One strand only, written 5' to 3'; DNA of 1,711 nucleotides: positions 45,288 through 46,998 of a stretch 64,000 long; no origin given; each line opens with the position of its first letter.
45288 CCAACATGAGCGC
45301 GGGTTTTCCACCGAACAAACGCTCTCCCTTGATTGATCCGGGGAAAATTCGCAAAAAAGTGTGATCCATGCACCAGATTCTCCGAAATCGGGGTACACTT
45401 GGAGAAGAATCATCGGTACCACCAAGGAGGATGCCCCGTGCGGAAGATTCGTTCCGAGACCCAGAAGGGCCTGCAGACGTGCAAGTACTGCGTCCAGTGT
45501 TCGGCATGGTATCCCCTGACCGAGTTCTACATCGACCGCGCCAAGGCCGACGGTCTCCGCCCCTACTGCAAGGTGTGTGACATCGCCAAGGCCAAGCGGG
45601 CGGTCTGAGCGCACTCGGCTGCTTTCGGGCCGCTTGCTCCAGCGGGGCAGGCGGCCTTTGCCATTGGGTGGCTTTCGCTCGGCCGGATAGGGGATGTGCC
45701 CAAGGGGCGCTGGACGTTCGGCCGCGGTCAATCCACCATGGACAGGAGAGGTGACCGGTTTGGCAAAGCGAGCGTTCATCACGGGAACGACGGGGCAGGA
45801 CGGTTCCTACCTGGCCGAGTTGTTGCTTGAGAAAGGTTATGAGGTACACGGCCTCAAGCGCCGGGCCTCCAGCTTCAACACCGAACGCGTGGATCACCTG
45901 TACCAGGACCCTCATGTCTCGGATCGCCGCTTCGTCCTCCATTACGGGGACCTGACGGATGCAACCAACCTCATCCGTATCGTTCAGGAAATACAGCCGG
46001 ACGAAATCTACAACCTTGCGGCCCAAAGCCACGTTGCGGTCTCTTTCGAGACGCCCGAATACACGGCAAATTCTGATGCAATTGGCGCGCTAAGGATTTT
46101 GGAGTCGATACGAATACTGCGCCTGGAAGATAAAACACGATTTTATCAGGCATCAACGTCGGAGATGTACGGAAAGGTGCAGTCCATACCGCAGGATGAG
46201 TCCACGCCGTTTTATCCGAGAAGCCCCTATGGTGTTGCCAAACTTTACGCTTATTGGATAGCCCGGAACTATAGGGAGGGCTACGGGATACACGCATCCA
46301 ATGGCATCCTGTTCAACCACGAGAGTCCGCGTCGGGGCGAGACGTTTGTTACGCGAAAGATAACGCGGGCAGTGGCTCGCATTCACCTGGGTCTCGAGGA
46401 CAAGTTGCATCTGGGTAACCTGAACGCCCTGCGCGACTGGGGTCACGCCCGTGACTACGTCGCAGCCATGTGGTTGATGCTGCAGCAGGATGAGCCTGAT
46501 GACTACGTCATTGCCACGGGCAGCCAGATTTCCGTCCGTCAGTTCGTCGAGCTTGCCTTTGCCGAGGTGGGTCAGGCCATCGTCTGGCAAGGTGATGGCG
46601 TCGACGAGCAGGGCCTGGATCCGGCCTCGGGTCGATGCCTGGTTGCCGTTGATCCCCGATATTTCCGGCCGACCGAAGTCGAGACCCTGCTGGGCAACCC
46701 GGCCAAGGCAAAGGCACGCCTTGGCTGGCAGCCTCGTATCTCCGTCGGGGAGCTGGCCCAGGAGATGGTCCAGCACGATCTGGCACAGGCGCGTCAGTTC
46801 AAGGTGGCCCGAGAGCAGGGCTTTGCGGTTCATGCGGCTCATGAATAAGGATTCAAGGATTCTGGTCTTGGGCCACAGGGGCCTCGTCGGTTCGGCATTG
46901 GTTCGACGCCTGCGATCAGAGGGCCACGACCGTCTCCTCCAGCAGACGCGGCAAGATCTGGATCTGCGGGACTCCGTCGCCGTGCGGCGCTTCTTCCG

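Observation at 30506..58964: Polysaccharide (Wzx/Wzy-dependent) locus interleaved with essential housekeeping genes and carrying low-GC mosaic tracts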

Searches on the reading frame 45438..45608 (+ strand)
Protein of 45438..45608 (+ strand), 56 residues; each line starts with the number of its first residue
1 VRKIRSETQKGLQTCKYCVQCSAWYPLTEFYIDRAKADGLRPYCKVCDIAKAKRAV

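Call 40: search_protein_families(library=ncbifam, proteins=[window:45438-45608:+], max_evalue=0.00001)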
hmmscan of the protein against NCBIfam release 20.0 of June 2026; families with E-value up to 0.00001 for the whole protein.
window:45438-45608:+ (56 aa): 0 families

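Call 41: find_homologous_proteins(query=window:45438-45605:+, max_evalue=0.001)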
Query seq(56 aa) (56 aa): 7 proteins with E <= 0.001 among 7 candidates.
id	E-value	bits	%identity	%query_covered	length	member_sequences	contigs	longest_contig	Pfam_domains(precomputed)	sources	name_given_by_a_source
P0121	8.6e-32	124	100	100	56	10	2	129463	-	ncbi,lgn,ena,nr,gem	ncbi:MAG: hypothetical protein FJY99_07460 [Candidatus Sericytochromatia bacterium]|nr:hypothetical 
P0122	9.7e-30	118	96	100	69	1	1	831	-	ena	-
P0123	1.5e-24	102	77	100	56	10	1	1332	-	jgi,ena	-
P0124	2.8e-24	101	75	100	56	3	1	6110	-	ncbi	-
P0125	3.6e-24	101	80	98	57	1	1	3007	-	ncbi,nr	ncbi:MAG: hypothetical protein KGR26_05355 [Cyanobacteria bacterium REEB65]|nr:hypothetical protein 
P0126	4.2e-22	94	77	100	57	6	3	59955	-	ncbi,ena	-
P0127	4.3e-21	91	72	95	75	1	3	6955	-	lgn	-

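Call 42: list_cluster_members(proteins=[P0121, P0126, P0123])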
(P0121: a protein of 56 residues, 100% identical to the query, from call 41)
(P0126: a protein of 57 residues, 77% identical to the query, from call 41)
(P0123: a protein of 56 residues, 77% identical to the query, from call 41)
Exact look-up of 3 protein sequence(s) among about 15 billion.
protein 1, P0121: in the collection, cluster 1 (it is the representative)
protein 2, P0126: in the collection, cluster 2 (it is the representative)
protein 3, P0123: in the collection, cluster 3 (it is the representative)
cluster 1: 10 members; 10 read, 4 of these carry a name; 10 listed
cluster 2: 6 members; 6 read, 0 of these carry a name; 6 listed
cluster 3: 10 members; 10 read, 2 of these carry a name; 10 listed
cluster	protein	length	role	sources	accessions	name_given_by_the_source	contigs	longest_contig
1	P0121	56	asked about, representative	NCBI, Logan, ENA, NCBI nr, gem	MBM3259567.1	MAG: hypothetical protein FJY99_07460 [Candidatus Sericytochromatia bacterium] | hypothetical protein [Candidatus Tanganyikabacteria bacterium]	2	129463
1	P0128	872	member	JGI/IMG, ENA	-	hypothetical protein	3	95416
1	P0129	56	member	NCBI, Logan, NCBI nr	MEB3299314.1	MAG: hypothetical protein VKO21_07510 [Candidatus Sericytochromatia bacterium] | hypothetical protein [Candidatus Sericytochromatia bacterium]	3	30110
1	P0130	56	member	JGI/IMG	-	hypothetical protein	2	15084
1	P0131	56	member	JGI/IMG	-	-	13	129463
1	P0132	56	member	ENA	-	-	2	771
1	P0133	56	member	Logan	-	-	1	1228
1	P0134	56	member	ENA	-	-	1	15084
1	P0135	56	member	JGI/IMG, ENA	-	-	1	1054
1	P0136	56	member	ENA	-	-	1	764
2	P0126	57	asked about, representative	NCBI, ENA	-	-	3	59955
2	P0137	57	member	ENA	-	-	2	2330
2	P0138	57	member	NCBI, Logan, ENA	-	-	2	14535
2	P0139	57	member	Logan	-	-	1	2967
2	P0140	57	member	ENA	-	-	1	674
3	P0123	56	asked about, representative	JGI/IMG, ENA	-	-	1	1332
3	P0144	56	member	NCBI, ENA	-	-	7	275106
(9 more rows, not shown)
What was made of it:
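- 45438..45608 (+): 56-aa Zn-ribbon-like protein (two CxxC pairs). This is the left flank of the island. Seven homolog clusters, all Sericytochromatia/Cyanobacteria-like MAGs (calls 41, 42).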

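Call 43: find_encoding_contigs(protein=P0126, flank=10000, max_places=4)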
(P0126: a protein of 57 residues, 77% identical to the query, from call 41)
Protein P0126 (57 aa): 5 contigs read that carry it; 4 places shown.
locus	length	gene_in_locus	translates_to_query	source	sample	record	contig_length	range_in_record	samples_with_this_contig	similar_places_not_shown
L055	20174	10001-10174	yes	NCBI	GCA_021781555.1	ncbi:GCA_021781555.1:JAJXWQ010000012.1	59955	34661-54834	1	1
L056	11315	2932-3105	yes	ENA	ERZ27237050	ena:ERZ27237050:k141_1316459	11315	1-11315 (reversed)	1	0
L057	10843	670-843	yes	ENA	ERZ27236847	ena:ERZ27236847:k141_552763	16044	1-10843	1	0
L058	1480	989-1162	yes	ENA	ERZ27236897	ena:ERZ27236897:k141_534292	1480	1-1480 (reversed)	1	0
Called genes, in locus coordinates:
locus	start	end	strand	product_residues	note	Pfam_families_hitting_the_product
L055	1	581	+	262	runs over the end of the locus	-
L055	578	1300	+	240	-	-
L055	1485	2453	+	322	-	PF20030:bpMoxR (weak), PF07726:AAA_3, PF07728:AAA_5, PF17863:AAA_lid_2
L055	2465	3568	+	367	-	PF01882:DUF58 (weak)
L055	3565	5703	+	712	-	PF11992:TgpA_N, PF01841:Transglut_core, PF13559:DUF4129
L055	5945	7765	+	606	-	PF01807:Zn_ribbon_DnaG, PF08275:DNAG_N, PF01751:Toprim, PF13155:Toprim_2, PF13362:Toprim_3 (weak), PF13662:Toprim_4, PF10410:DnaB_bind (weak)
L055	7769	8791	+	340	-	PF00140:Sigma70_r1_2, PF04542:Sigma70_r2, PF04539:Sigma70_r3, PF04545:Sigma70_r4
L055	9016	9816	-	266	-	PF01555:N6_N4_Mtase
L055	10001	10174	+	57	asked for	-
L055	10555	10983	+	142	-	PF01797:Y1_Tnp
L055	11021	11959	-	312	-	PF01073:3Beta_HSD, PF01370:Epimerase, PF02719:Polysacc_synt_2, PF04321:RmlD_sub_bind, PF07993:NAD_binding_4 (faint), PF13460:NAD_binding_10, PF16363:GDP_Man_Dehyd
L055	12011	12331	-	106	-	-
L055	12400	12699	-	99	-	-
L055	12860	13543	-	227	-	PF03692:CxxCxxCC (faint)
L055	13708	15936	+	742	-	-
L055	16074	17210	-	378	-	PF00226:DnaJ, PF01556:DnaJ_C, PF00684:DnaJ_CXXCXGXG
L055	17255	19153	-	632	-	PF00012:HSP70, PF06723:MreB_Mbl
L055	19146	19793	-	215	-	PF01025:GrpE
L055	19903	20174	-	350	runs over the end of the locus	PF01628:HrcA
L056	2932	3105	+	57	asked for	-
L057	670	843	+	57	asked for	-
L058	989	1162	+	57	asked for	-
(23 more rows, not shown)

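Call 44: find_encoding_contigs(protein=P0144, flank=10000, max_places=6)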
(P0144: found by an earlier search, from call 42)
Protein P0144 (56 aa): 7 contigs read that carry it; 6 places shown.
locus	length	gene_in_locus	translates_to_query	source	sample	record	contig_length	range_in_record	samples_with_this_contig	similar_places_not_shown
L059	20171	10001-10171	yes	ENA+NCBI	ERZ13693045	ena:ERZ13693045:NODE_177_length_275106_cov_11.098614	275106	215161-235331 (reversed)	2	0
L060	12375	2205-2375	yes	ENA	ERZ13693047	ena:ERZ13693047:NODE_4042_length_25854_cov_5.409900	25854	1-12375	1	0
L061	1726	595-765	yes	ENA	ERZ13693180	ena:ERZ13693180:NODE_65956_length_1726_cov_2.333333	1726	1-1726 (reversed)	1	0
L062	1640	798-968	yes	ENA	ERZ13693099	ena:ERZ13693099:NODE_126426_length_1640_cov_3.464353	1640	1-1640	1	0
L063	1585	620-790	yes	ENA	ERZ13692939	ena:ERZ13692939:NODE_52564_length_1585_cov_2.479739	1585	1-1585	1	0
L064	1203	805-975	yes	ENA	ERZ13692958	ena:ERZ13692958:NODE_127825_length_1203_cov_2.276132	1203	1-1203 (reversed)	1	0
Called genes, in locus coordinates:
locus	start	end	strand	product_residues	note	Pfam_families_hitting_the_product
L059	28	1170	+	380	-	PF00004:AAA (weak), PF07726:AAA_3, PF07728:AAA_5, PF17863:AAA_lid_2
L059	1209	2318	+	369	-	PF01882:DUF58 (weak)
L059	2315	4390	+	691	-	PF11992:TgpA_N, PF01841:Transglut_core, PF13559:DUF4129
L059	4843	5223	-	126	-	PF00072:Response_reg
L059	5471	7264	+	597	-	PF01807:Zn_ribbon_DnaG, PF08275:DNAG_N, PF01751:Toprim, PF13155:Toprim_2, PF13362:Toprim_3, PF13662:Toprim_4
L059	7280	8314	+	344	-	PF00140:Sigma70_r1_2, PF04542:Sigma70_r2, PF04539:Sigma70_r3, PF04545:Sigma70_r4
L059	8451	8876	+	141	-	PF13473:Cupredoxin_1 (weak), PF00127:Copper-bind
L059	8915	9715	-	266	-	PF01555:N6_N4_Mtase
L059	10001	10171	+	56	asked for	-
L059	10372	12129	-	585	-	PF00149:Metallophos, PF02872:5_nucleotid_C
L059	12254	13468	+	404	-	-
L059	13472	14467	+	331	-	-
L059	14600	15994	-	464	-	PF13620:CarboxypepD_reg (weak)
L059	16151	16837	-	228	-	PF00733:Asn_synthase (weak), PF00764:Arginosuc_synth (weak), PF02568:ThiI (faint), PF06508:QueC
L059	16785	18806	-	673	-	PF07669:Eco57I (faint)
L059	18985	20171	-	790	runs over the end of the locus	-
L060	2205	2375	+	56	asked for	-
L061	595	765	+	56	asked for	-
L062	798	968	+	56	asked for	-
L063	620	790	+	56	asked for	-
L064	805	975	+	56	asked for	-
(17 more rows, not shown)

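Call 45: find_encoding_contigs(protein=P0121, flank=3000, max_places=10)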
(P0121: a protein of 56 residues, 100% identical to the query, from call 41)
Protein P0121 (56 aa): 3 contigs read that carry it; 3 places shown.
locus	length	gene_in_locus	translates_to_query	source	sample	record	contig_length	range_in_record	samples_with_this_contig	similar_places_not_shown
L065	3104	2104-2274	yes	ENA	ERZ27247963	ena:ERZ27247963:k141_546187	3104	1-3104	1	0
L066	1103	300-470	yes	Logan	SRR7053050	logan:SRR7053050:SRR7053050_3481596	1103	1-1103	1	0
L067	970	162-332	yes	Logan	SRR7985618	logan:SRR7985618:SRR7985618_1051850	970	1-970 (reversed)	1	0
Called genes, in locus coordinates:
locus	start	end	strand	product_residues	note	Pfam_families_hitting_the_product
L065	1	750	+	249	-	?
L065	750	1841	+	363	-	PF00140:Sigma70_r1_2, PF04542:Sigma70_r2, PF04539:Sigma70_r3, PF04545:Sigma70_r4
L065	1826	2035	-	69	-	-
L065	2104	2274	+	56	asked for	-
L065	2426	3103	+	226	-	?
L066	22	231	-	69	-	-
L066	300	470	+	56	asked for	-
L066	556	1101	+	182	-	?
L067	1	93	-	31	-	?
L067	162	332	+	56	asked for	-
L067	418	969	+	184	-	?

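Call 49: search_protein_families(library=pfam, proteins=[window:45438-45608:+], max_evalue=1)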
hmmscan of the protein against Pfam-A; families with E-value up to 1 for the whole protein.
window:45438-45608:+ (56 aa): 0 families

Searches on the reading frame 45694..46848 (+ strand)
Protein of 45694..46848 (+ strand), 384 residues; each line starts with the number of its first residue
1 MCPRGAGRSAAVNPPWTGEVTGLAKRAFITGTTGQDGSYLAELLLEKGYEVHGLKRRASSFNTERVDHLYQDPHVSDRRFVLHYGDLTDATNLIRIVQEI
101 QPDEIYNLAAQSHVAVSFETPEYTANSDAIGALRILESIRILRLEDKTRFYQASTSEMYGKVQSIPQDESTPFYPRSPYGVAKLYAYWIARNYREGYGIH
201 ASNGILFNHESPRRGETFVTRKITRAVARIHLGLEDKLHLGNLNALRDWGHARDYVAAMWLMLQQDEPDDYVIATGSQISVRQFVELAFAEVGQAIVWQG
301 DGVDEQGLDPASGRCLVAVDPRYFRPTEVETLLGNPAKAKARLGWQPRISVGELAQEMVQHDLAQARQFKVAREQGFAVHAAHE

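Call 6: search_protein_families(library=pfam, proteins=[window:45694-46848:+])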
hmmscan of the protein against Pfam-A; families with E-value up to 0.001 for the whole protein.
window:45694-46848:+ (384 aa): 4 families
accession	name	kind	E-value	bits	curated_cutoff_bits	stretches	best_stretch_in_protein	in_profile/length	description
PF16363.11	GDP_Man_Dehyd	-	1e-155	518.7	27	1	28-358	1-332/332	GDP-mannose 4,6 dehydratase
PF01370.27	Epimerase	-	2e-78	263.5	20.9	1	28-274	2-240/240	NAD dependent epimerase/dehydratase family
PF04321.23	RmlD_sub_bind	-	1.9e-06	27.6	27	1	28-184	4-130/287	RmlD substrate binding domain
PF02719.21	Polysacc_synt_2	-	0.00062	19.5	20.2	1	28-137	2-113/293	Polysaccharide biosynthesis protein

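Call 16: find_homologous_proteins(query=window:45760-46848:+)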
Query window:45760-46848:+ (362 aa): 8000 proteins with E <= 0.001 among 8000 candidates; the best 120 are listed.
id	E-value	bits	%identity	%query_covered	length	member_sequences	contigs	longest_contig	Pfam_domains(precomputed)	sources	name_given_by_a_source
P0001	6.7e-232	787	94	100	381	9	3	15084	PF04321.24,PF16363.12,PF01370.28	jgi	jgi:GDPmannose 4,6-dehydratase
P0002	1.1e-212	723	86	100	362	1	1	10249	PF04321.24,PF16363.12,PF01370.28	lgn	-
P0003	4.6e-192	656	78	99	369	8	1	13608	PF04321.24,PF16363.12,PF01370.28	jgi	jgi:GDPmannose 4,6-dehydratase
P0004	5.5e-191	652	77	100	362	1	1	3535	PF04321.24,PF16363.12,PF01370.28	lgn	-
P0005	2.0e-190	650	77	100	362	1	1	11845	PF04321.24,PF16363.12,PF01370.28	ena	-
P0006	2.9e-190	650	77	100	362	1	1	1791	PF04321.24,PF16363.12,PF01370.28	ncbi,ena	ncbi:MAG: GDP-mannose 4,6-dehydratase [Candidatus Macondimonas sp.]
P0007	3.0e-190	650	77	100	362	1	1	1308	PF04321.24,PF16363.12,PF01370.28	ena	-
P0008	3.6e-190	649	77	100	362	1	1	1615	PF04321.24,PF16363.12,PF01370.28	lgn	-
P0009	5.2e-190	649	77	100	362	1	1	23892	PF04321.24,PF16363.12,PF01370.28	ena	-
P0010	9.9e-190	648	77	100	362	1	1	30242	PF04321.24,PF16363.12,PF01370.28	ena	-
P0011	2.8e-189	647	77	100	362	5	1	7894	PF04321.24,PF16363.12,PF01370.28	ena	-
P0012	6.7e-189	645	77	100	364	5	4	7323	PF04321.24,PF16363.12,PF01370.28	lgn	-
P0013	7.3e-189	645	77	100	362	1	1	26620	PF04321.24,PF16363.12,PF01370.28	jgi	jgi:GDPmannose 4,6-dehydratase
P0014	7.6e-189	645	77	100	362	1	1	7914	PF04321.24,PF16363.12,PF01370.28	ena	-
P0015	6.3e-188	642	76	100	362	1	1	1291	PF04321.24,PF16363.12,PF01370.28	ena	-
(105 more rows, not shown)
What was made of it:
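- The closest gmd homologs outside the island versions are scattered across phyla at 78% identity or less (call 16). The source is a metagenome. gmd is highly conserved across phyla (call 16), which is where chimeric joins tend to happen.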

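Call 26: find_encoding_contigs(protein=P0001, flank=10000, max_places=4)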
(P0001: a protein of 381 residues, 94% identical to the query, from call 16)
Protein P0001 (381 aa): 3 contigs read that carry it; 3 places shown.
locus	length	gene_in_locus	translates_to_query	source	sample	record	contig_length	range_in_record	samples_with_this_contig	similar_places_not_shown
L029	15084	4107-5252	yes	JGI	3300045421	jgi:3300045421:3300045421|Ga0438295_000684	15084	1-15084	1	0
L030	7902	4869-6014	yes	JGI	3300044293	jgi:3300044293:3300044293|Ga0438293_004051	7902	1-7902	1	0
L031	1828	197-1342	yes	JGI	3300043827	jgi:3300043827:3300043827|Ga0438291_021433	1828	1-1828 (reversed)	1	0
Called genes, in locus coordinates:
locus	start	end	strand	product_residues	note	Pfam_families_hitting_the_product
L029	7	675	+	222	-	PF01841:Transglut_core (weak), PF13559:DUF4129 (weak)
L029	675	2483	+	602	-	PF01807:Zn_ribbon_DnaG, PF08275:DNAG_N, PF01751:Toprim, PF13155:Toprim_2, PF13362:Toprim_3 (weak), PF13662:Toprim_4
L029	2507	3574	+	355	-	PF00140:Sigma70_r1_2, PF04542:Sigma70_r2, PF04539:Sigma70_r3, PF04545:Sigma70_r4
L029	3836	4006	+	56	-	-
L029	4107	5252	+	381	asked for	PF01370:Epimerase, PF04321:RmlD_sub_bind (weak), PF16363:GDP_Man_Dehyd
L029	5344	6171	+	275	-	PF01370:Epimerase, PF16363:GDP_Man_Dehyd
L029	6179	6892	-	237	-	PF03808:Glyco_tran_WecG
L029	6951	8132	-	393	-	PF13439:Glyco_transf_4, PF13579:Glyco_trans_4_4, PF00534:Glycos_transf_1, PF13692:Glyco_trans_1_4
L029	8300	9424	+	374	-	PF11790:Glyco_hydro_cc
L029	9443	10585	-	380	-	PF00534:Glycos_transf_1, PF13692:Glyco_trans_1_4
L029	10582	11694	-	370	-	PF13439:Glyco_transf_4, PF13579:Glyco_trans_4_4, PF20706:GT4-conflict, PF00534:Glycos_transf_1, PF13692:Glyco_trans_1_4, PF13524:Glyco_trans_1_2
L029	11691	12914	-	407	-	-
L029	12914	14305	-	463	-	PF01943:Polysacc_synt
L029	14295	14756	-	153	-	PF00132:Hexapep (weak)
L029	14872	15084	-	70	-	?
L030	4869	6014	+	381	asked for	PF01370:Epimerase, PF04321:RmlD_sub_bind (weak), PF16363:GDP_Man_Dehyd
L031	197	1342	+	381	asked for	PF01370:Epimerase, PF04321:RmlD_sub_bind (weak), PF16363:GDP_Man_Dehyd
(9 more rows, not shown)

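Call 27: find_encoding_contigs(protein=P0002, flank=10000, max_places=4)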
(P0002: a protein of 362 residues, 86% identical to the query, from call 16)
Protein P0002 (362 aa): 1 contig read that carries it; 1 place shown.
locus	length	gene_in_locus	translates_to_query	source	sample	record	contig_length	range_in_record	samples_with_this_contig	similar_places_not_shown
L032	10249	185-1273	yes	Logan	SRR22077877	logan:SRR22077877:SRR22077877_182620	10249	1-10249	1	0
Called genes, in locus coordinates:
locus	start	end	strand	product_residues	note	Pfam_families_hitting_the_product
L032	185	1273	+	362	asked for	PF01370:Epimerase, PF04321:RmlD_sub_bind, PF16363:GDP_Man_Dehyd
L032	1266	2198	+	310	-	PF01370:Epimerase, PF02719:Polysacc_synt_2 (faint), PF04321:RmlD_sub_bind, PF16363:GDP_Man_Dehyd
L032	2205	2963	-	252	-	PF03808:Glyco_tran_WecG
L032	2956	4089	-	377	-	PF13439:Glyco_transf_4, PF13579:Glyco_trans_4_4, PF00534:Glycos_transf_1, PF13692:Glyco_trans_1_4, PF13524:Glyco_trans_1_2 (weak)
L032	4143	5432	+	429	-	PF11790:Glyco_hydro_cc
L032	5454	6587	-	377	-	PF00534:Glycos_transf_1, PF13692:Glyco_trans_1_4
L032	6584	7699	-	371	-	PF13439:Glyco_transf_4, PF13579:Glyco_trans_4_4, PF20706:GT4-conflict, PF00534:Glycos_transf_1, PF13692:Glyco_trans_1_4, PF13524:Glyco_trans_1_2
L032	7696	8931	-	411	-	-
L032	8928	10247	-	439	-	?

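Call 28: find_encoding_contigs(protein=P0003, flank=10000, max_places=4)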
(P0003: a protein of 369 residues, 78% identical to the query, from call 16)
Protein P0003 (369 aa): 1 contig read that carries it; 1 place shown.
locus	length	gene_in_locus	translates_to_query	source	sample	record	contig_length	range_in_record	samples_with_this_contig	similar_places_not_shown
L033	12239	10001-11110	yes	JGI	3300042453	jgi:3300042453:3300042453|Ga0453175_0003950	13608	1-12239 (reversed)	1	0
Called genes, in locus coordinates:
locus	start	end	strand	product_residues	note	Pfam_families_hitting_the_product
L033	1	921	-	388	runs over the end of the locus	PF02684:LpxB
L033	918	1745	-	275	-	PF25084:LbH_EIF2B (faint), PF25087:GMPPB_C, PF00132:Hexapep, PF13720:Acetyltransf_11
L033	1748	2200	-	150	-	PF22817:ApeP-like (faint), PF07977:FabA, PF22818:ApeI-like, PF01575:MaoC_dehydratas (faint), PF03061:4HBT (weak)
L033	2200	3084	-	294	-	PF03331:LpxC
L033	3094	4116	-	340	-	PF04613:LpxD, PF14602:Hexapep_2 (faint), PF25084:LbH_EIF2B (faint), PF25087:GMPPB_C (weak), PF00132:Hexapep (weak)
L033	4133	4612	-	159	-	PF03938:OmpH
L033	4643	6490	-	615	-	PF08479:POTRA_2, PF07244:POTRA, PF01103:Omp85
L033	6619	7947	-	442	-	PF01595:CNNM, PF00571:CBS (weak), PF03471:CorC_HlyC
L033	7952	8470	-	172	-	PF13527:Acetyltransf_9 (faint), PF00583:Acetyltransf_1, PF13673:Acetyltransf_10, PF13302:Acetyltransf_3 (weak), PF13508:Acetyltransf_7, PF08445:FR47 (weak)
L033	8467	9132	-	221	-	PF00814:TsaD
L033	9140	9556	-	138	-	PF02367:TsaE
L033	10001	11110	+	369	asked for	PF01370:Epimerase, PF04321:RmlD_sub_bind, PF16363:GDP_Man_Dehyd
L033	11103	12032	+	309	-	PF01370:Epimerase, PF04321:RmlD_sub_bind (weak), PF16363:GDP_Man_Dehyd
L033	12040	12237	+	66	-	?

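Call 39: search_protein_families(library=ncbifam, proteins=[window:45760-46848:+], max_evalue=0.00001)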
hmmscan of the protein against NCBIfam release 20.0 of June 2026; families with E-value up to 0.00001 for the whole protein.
window:45760-46848:+ (362 aa): 10 families
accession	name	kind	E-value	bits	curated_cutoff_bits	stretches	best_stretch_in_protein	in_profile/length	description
TIGR01472.1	gmd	equivalog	1.8e-178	592.9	415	1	3-343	1-341/342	GDP-mannose 4,6-dehydratase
TIGR01181.1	dTDP_gluc_dehyt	equivalog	4.5e-30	104.8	365.1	1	6-338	3-309/321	dTDP-glucose 4,6-dehydratase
TIGR04180.1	EDH_00030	hypoth_equivalog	2.8e-29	102.1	475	1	6-277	2-263/297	NAD-dependent 4,6-dehydratase LegB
TIGR02622.1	CDP_4_6_dhtase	equivalog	1.3e-20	73.8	278.45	1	3-122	5-120/352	CDP-glucose 4,6-dehydratase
TIGR01179.1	galE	equivalog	4.1e-19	68.6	262.3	1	6-274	3-279/332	UDP-glucose 4-epimerase GalE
NF007582.0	PRK10217.1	equivalog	1.1e-16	60.9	698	1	51-245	46-244/355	dTDP-glucose 4,6-dehydratase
NF007490.0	PRK10084.1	subfamily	3.7e-13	49.2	649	1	54-243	48-249/361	dTDP-glucose 4,6-dehydratase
NF007956.0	PRK10675.1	subfamily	1.5e-09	37.5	394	1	5-168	3-160/338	UDP-glucose 4-epimerase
NF043036.1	ErythonDh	equivalog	2.3e-08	33.6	325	1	6-174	4-167/321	D-erythronate dehydrogenase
NF011728.1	PRK15181.1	equivalog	2.1e-07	30.3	760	1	2-176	15-184/348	Vi polysaccharide biosynthesis UDP-N-acetylglucosaminuronic acid C-4 epimerase TviC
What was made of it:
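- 45760..46848 (+): gmd (GDP-mannose 4,6-dehydratase), TTG start. TIGR01472 593 bits against a cutoff of 415 (call 39).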
